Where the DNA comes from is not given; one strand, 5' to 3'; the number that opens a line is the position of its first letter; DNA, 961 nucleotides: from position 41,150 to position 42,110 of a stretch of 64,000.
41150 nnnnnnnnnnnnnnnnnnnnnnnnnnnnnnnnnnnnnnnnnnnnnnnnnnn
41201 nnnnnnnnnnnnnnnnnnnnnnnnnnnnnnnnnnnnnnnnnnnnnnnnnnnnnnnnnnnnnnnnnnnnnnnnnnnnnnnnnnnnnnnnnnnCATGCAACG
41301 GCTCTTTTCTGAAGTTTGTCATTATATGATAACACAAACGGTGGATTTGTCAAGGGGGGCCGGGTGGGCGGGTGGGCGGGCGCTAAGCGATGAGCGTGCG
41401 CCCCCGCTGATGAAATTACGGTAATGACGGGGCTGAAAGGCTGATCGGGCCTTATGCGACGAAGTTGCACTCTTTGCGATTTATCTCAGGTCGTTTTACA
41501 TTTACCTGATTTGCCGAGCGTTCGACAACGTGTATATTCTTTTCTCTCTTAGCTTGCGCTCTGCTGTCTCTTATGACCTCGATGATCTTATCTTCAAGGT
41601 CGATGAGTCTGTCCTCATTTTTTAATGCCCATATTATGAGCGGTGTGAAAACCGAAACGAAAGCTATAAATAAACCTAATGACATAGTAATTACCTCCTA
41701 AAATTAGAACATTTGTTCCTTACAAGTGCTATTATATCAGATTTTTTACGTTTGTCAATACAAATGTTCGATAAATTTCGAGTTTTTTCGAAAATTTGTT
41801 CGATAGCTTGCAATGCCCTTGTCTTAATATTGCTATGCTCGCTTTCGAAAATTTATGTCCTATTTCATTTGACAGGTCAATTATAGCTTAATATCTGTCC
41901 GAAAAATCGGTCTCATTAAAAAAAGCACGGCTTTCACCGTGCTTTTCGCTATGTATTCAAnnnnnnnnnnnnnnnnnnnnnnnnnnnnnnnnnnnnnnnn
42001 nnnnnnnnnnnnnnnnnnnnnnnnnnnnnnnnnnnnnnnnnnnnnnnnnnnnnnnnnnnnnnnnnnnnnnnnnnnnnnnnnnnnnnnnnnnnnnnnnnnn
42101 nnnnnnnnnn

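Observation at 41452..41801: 77-aa membrane protein gene guarded by three LexA boxes: candidate SOS cell-division inhibitor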

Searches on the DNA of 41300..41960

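Call 88: search_rna_families(source=window, start=41300, end=41960, threshold=evalue, max_evalue=1)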
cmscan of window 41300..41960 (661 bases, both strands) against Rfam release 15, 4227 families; matches with E-value up to 1: 2.
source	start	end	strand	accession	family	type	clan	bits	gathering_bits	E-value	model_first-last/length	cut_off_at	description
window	41910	41960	-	RF02058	STnc400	Gene;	-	19.1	80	0.51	74-125/125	5'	Gammaproteobacterial sRNA STnc400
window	41880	41960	+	RF02621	BSnc120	Gene; sRNA;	-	17.4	114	0.62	1-82/88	3'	Brucella sRNA 120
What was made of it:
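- On Type I toxin-antitoxin (TisB/DinQ type): No Rfam hit (call 88).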
